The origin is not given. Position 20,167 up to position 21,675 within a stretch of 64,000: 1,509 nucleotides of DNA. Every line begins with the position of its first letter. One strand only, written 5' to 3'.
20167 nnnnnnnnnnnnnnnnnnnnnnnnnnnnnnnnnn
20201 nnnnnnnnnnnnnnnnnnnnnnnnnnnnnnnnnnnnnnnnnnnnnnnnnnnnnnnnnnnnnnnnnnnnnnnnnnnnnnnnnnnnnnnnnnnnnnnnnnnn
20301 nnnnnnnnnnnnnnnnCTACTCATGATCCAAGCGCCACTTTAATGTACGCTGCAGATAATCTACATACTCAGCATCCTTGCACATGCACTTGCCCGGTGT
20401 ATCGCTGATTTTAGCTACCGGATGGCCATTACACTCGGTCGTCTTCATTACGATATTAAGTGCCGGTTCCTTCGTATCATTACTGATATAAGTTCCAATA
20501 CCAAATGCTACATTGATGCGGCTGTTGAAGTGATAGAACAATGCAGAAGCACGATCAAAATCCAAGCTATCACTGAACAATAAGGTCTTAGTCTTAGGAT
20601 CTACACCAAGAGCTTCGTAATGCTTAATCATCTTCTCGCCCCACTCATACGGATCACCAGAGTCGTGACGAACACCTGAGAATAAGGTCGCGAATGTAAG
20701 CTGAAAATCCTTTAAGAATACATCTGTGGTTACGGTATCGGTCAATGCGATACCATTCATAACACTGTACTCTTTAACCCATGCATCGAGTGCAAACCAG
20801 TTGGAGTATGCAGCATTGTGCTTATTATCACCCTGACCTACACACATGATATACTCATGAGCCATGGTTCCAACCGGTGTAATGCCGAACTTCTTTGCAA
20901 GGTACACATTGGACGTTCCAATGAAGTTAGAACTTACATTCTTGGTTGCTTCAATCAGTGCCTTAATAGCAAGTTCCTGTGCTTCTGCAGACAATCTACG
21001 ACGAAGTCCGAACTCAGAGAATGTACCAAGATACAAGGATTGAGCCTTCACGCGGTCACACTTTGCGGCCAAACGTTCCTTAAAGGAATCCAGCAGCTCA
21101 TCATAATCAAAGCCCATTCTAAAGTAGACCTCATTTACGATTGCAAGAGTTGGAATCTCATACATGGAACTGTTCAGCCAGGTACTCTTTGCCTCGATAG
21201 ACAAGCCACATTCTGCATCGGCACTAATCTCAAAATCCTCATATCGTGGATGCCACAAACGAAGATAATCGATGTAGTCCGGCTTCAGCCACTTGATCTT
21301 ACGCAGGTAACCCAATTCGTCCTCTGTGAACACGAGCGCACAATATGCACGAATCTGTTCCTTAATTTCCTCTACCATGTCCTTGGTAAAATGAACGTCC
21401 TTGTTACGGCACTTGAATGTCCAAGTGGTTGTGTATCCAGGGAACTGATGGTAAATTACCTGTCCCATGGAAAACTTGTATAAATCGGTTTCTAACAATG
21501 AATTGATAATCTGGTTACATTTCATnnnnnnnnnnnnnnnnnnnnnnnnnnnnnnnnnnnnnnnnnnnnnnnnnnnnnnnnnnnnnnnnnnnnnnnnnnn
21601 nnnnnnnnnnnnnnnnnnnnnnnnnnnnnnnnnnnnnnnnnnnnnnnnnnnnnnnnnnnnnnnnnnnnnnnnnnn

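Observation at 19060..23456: Contiguous NAD+ salvage/Preiss-Handler module (HAD hydrolase, NadE, PncB, NMNAT, PncA, Nudix) in a phage-like genome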

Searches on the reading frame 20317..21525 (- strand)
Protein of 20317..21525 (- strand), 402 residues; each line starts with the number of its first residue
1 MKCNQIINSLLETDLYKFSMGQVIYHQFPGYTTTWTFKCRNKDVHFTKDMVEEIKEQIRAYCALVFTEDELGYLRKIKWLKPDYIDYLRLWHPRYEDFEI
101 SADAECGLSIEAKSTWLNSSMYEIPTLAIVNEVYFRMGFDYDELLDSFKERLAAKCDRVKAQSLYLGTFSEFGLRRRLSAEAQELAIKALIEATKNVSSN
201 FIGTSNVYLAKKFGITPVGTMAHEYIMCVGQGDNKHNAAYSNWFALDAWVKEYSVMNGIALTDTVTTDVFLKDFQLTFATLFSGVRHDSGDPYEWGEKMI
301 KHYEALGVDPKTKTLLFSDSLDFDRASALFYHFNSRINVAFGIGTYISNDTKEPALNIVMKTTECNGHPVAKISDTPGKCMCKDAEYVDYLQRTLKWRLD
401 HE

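Call 3: search_protein_families(library=pfam, proteins=[window:20317-21525:-], max_evalue=0.01)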
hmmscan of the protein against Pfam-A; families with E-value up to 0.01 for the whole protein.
window:20317-21525:- (402 aa): 2 families
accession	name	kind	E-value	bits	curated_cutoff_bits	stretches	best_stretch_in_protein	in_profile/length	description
PF04095.22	NAPRTase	-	6.4e-71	239.3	20.8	1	169-396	3-236/239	Nicotinate phosphoribosyltransferase (NAPRTase) family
PF17767.7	NAPRTase_N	-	2e-27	96.4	32.6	1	11-131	1-125/125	Nicotinate phosphoribosyltransferase (NAPRTase) N-terminal domain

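Call 4: search_protein_families(library=ncbifam, proteins=[window:20317-21525:-], max_evalue=0.01)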
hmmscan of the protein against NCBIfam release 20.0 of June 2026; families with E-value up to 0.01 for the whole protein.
window:20317-21525:- (402 aa): 10 families
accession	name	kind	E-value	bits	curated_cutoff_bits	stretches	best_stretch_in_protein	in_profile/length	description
NF003704.0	PRK05321.1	subfamily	5.3e-145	483.4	379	1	2-398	5-392/398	nicotinate phosphoribosyltransferase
TIGR01514.1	NAPRTase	equivalog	2.3e-128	428.6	269.55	1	6-394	1-395/399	nicotinate phosphoribosyltransferase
TIGR01513.1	NAPRTase_put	equivalog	1e-26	93.9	297.4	1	11-381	2-344/452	nicotinate phosphoribosyltransferase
NF006696.0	PRK09243.1-3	equivalog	6.7e-25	87.7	503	2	150-375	140-347/451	nicotinate phosphoribosyltransferase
NF009131.0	PRK12484.1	equivalog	2.1e-19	69.6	330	1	150-375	134-342/455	nicotinate phosphoribosyltransferase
NF006695.0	PRK09243.1-2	equivalog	2.5e-19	69.3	469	2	152-381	137-355/480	nicotinate phosphoribosyltransferase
NF006694.0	PRK09243.1-1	equivalog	3.5e-12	45.7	663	1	10-366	8-335/485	nicotinate phosphoribosyltransferase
NF006698.0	PRK09243.1-5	equivalog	1.2e-10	40.7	531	1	195-375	181-344/440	nicotinate phosphoribosyltransferase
NF006697.0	PRK09243.1-4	equivalog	3.3e-07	29.2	776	1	11-364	11-334/488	nicotinate phosphoribosyltransferase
NF006415.0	PRK08662.1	equivalog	1e-06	27.8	243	1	200-265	154-210/381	nicotinate phosphoribosyltransferase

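Call 8: search_protein_families(library=phrogs, proteins=[window:20317-21525:-], max_evalue=0.001)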
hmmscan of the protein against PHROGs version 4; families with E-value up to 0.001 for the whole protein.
window:20317-21525:- (402 aa): 1 family
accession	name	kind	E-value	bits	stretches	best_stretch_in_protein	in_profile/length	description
phrog_448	-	other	3.1e-19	70.2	1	166-380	191-433/500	nicotinamide phosphoribosyl transferase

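Call 18: find_related_loci(query=window:20317-21525:-, collection=viral_contigs, flank=10000)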
Query window:20317-21525:- (402 aa) in viral_contigs; peptide patterns used: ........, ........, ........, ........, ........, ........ (x = any residue, [..] = any of these).
15 stretches matched a pattern; 13 encode a relative of the query (tblastn E <= 1e-3); 13 distinct loci.
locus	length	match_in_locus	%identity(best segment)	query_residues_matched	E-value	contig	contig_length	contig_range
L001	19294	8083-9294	75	1-402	0e+0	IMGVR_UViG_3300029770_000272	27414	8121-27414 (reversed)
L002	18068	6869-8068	75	5-402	0e+0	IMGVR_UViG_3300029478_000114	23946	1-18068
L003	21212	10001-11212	74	1-402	0e+0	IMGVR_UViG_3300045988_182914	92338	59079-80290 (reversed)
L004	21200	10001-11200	74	5-402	0e+0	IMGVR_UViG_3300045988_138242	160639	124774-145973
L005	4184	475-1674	73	5-402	0e+0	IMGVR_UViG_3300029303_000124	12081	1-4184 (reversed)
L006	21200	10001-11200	72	2-402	0e+0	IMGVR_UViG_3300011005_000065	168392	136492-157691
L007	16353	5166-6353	51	1-402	1e-129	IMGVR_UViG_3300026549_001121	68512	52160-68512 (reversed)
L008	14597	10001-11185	50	1-401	2e-126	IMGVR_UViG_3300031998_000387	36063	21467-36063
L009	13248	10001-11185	50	1-401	9e-126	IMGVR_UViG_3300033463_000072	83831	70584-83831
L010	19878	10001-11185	50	1-401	9e-126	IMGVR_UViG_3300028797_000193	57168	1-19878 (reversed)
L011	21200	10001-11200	74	5-402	0e+0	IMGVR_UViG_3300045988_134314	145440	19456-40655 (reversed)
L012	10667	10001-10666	68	1-219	2e-96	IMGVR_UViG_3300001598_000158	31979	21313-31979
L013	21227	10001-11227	48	7-401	2e-116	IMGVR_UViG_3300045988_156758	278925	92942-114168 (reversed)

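Call 61: search_dna_similar(query=window:20317-21525:-, collection=phages, mode=protein, max_rows=25)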
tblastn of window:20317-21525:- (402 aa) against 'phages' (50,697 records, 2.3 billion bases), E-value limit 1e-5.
Records with a match: 16; places in all: 16; records where one place covers at least 80% of the query: 15.
Best place of each record, by identity: 60-80% 1; <60% 15.
By first word of the organism name: uncultured 4; Bacteriophage 4; Acinetobacter 2; Agrobacterium 2; Moraxella 1; Sinorhizobium 1; Enterococcus 1; Listeria 1.
By host as written in the record: - 10; Agrobacterium tumefaciens C58 2; Moraxella catarrhalis 1; Sinohrizobium meliloti NRRL L-50 1; Enterococcus faecalis 1; Listeria monocytogenes 1.
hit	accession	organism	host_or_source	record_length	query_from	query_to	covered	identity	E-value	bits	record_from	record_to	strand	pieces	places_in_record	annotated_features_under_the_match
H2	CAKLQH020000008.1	Acinetobacter phage MD-2021a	not known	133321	1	396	99%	44.1%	9e-97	322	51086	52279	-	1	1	pncB: nicotinate phosphoribosyltransferase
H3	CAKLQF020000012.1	Acinetobacter phage MD-2021a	not known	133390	1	396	99%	44.1%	9e-97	322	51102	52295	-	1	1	pncB: nicotinate phosphoribosyltransferase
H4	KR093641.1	Moraxella phage Mcat17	Moraxella catarrhalis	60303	6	398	98%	43.0%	4e-94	314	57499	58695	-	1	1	none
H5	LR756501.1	uncultured phage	metagenomic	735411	2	396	98%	37.8%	5e-69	242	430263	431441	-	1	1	record has no annotation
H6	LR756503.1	uncultured phage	metagenomic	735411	2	396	98%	37.8%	5e-69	242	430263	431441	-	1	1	record has no annotation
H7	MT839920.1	Bacteriophage sp.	human fecal samples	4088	6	379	93%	38.3%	1e-64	229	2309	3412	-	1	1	record has no annotation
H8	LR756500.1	uncultured phage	metagenomic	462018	1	386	96%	36.8%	8e-68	238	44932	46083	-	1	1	record has no annotation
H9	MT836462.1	Bacteriophage sp.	human fecal samples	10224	6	386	95%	36.9%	9e-62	221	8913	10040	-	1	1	record has no annotation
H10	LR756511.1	uncultured phage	metagenomic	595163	2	379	94%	37.0%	4e-69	242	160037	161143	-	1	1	record has no annotation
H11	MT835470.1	Bacteriophage sp.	human fecal samples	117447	6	379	93%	34.7%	6e-53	195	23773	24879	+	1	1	record has no annotation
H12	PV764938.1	Sinorhizobium phage Phosso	Sinohrizobium meliloti NRRL L-50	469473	2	380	94%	32.3%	2e-41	161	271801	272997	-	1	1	nicotinate phosphoribosyltransferase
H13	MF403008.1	Agrobacterium phage Atu_ph07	Agrobacterium tumefaciens C58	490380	2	390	97%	30.4%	2e-40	159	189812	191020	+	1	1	nicotinate phosphoribosyltransferase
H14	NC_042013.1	Agrobacterium phage Atu_ph07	Agrobacterium tumefaciens C58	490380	2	390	97%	30.4%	2e-40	159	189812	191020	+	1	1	nicotinate phosphoribosyltransferase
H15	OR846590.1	Enterococcus phage Efs 1-1-1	Enterococcus faecalis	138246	11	399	97%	24.3%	5e-7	58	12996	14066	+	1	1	record has no annotation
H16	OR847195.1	Listeria phage LM 4-11-1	Listeria monocytogenes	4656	11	399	97%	24.2%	2e-7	59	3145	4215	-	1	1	record has no annotation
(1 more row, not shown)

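Call 68: search_protein_families(library=pfam, proteins=[L001:6041-7465:+, L002:6320-6856:+, L002:8064-8693:+, L004:8186-8845:+, L004:8766-9383:+, L004:11178-11822:+, L004:11871-12674:+], max_evalue=0.001)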
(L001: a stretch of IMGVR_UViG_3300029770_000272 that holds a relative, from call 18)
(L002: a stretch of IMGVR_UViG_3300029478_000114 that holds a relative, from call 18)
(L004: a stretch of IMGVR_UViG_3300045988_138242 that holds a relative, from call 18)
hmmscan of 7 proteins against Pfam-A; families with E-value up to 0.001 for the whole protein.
L001:6041-7465:+ (474 aa): 4 families
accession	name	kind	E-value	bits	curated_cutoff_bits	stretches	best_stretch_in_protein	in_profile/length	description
PF00293.34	NUDIX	-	4.5e-17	62.8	21.1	1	28-143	4-118/134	NUDIX domain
PF01467.32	CTP_transf_like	-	5e-10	40.1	21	1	295-358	6-71/133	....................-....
PF08218.17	Citrate_ly_lig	-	4.2e-09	36.8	20.9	1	290-344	3-52/182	Citrate lyase ligase C-terminal domain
PF21906.2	NrtR_WHD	-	4.5e-09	36.8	27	1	211-268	2-60/61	NrtR DNA-binding winged helix domain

L002:6320-6856:+ (178 aa): 1 family
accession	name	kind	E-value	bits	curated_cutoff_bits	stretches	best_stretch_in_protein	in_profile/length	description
PF18907.5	DUF5662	-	3.1e-31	108.6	27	1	10-160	2-155/156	Family of unknown function (DUF5662)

L002:8064-8693:+ (209 aa): 1 family
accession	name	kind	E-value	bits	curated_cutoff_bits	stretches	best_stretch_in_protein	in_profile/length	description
PF01467.32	CTP_transf_like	-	4.5e-17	62.9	21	1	6-176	1-132/133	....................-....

L004:8186-8845:+ (219 aa): 0 families

L004:8766-9383:+ (205 aa): 1 family
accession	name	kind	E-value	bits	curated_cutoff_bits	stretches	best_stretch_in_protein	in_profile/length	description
PF18907.5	DUF5662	-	4.2e-33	114.6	27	1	32-181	2-154/156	Family of unknown function (DUF5662)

L004:11178-11822:+ (214 aa): 1 family
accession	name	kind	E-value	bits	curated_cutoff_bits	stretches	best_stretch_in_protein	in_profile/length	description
PF01467.32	CTP_transf_like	-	1e-15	58.5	21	1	12-182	1-132/133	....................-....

L004:11871-12674:+ (267 aa): 1 family
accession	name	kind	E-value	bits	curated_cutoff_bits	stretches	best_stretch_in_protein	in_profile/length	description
PF00847.26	AP2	-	2.2e-07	31.5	33.3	1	184-235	4-51/54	AP2 domain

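Call 69: search_protein_families(library=ncbifam, proteins=[L002:8064-8693:+, L004:11178-11822:+, L001:6041-7465:+], max_evalue=0.00001)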
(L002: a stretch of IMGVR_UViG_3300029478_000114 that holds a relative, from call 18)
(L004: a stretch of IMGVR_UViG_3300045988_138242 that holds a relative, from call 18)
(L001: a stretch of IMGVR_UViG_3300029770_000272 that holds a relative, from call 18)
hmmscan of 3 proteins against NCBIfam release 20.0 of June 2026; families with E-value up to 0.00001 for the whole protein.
L002:8064-8693:+ (209 aa): 11 families
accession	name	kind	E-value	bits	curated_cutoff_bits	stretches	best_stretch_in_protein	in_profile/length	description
TIGR00482.1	TIGR00482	equivalog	3.8e-31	108.6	112.45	1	8-199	3-189/194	nicotinate (nicotinamide) nucleotide adenylyltransferase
NF000840.1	PRK00071.1-3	equivalog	7.5e-27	94.1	150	1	2-200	6-194/201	nicotinate-nucleotide adenylyltransferase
NF005519.0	PRK07152.1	equivalog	2.2e-25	89.3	315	1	3-194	2-182/361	nicotinate-nucleotide adenylyltransferase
NF000841.0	PRK00071.1-4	equivalog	1.1e-23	84.1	197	1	1-199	6-187/194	nicotinate-nucleotide adenylyltransferase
NF000839.0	PRK00071.1-1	equivalog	2.1e-15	57.2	187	1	6-199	10-210/219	nicotinate-nucleotide adenylyltransferase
NF005410.0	PRK06973.1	equivalog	1.2e-08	34.5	214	1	3-145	23-163/243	nicotinate-nucleotide adenylyltransferase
NF000843.0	PRK00071.2-2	equivalog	2.9e-08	33.4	240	1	4-151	14-154/212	nicotinate-nucleotide adenylyltransferase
NF000842.0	PRK00071.2-1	equivalog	9.6e-08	31.9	167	1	88-191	77-179/191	nicotinate-nucleotide adenylyltransferase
NF006479.0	PRK08887.1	equivalog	2.5e-07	30.7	164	1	1-137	1-132/174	nicotinate-nicotinamide nucleotide adenylyltransferase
TIGR01510.1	coaD_prev_kdtB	equivalog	6.6e-07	29.5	103.3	0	5-62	2-54/155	pantetheine-phosphate adenylyltransferase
TIGR00125.1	cyt_tran_rel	domain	2.3e-06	27.7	27.7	1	4-59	1-55/65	adenylyltransferase/cytidyltransferase family protein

L004:11178-11822:+ (214 aa): 10 families
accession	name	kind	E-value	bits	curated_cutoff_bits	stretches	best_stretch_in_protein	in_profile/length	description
TIGR00482.1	TIGR00482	equivalog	3.5e-31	108.7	112.45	1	13-204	2-188/194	nicotinate (nicotinamide) nucleotide adenylyltransferase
NF005519.0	PRK07152.1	equivalog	1e-22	80.6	315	1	9-199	2-181/361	nicotinate-nucleotide adenylyltransferase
NF000840.1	PRK00071.1-3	equivalog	1e-21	77.4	150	1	6-205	4-193/201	nicotinate-nucleotide adenylyltransferase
NF000841.0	PRK00071.1-4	equivalog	6.9e-20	71.7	197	1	5-204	4-186/194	nicotinate-nucleotide adenylyltransferase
NF000839.0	PRK00071.1-1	equivalog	1.6e-14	54.3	187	1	11-204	9-209/219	nicotinate-nucleotide adenylyltransferase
NF000843.0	PRK00071.2-2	equivalog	9e-10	38.4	240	1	6-156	10-153/212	nicotinate-nucleotide adenylyltransferase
NF000842.0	PRK00071.2-1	equivalog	7.7e-08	32.2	167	1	91-189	77-170/191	nicotinate-nucleotide adenylyltransferase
NF005410.0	PRK06973.1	equivalog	2.4e-07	30.3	214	1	8-152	22-164/243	nicotinate-nucleotide adenylyltransferase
NF000845.0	PRK00071.2-4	equivalog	2.1e-06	27.3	210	1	10-148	10-141/197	nicotinate-nucleotide adenylyltransferase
TIGR01510.1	coaD_prev_kdtB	equivalog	2.6e-06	27.5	103.3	0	12-37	3-28/155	pantetheine-phosphate adenylyltransferase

L001:6041-7465:+ (474 aa): 17 families
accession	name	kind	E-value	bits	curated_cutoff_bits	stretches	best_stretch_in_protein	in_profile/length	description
NF050029.2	TransRepNtr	equivalog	8.7e-46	156.4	400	2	10-152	4-144/245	ADPR responsive transcriptional repressor NtrR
NF003786.0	PRK05379.1-2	equivalog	1.4e-28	100.1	397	2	281-369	9-95/354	bifunctional nicotinamide-nucleotide adenylyltransferase/Nudix hydroxylase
NF003791.0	PRK05379.2-3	equivalog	8.2e-28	97.6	409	2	26-140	201-315/340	bifunctional nicotinamide-nucleotide adenylyltransferase/Nudix hydroxylase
NF003787.0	PRK05379.1-4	equivalog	4.2e-27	95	449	2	11-158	188-340/346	bifunctional nicotinamide-nucleotide adenylyltransferase/Nudix hydroxylase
NF003788.0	PRK05379.1-5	equivalog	1.8e-25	90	354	2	15-141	201-327/351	bifunctional nicotinamide-nucleotide adenylyltransferase/Nudix hydroxylase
NF003785.0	PRK05379.1-1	equivalog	1e-23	84.1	418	2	22-143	198-320/347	bifunctional nicotinamide-nucleotide adenylyltransferase/Nudix hydroxylase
NF003790.0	PRK05379.2-2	equivalog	2.5e-18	66.3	403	2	284-368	17-101/354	bifunctional nicotinamide mononucleotide adenylyltransferase/ADP-ribose pyrophosphatase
NF002243.0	PRK01153.1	subfamily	1.1e-17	64.1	127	1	289-369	3-83/175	nicotinamide-nucleotide adenylyltransferase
TIGR01527.1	arch_NMN_Atrans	equivalog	1.3e-13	50.8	181.2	1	289-368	2-81/167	nicotinamide-nucleotide adenylyltransferase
TIGR00125.1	cyt_tran_rel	domain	1.2e-11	44.7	27.7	1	289-347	2-61/65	adenylyltransferase/cytidyltransferase family protein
TIGR01526.1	nadR_NMN_Atrans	equivalog_domain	9.7e-11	41.5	341.15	1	287-435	2-144/325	nicotinamide-nucleotide adenylyltransferase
TIGR01510.1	coaD_prev_kdtB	equivalog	3e-08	33.8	103.3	0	296-363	9-69/155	pantetheine-phosphate adenylyltransferase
NF003789.0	PRK05379.2-1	equivalog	3.4e-08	32.8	355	1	288-360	9-81/312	bifunctional nicotinamide mononucleotide adenylyltransferase/ADP-ribose pyrophosphatase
NF005988.0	PRK08099.1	equivalog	1.1e-07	31.4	201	1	278-435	56-213/411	multifunctional transcriptional regulator/nicotinamide-nucleotide adenylyltransferase/ribosylnicotinamide kinase NadR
NF006530.0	PRK08999.1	equivalog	5.2e-07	29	245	1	28-127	6-104/315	Nudix family hydrolase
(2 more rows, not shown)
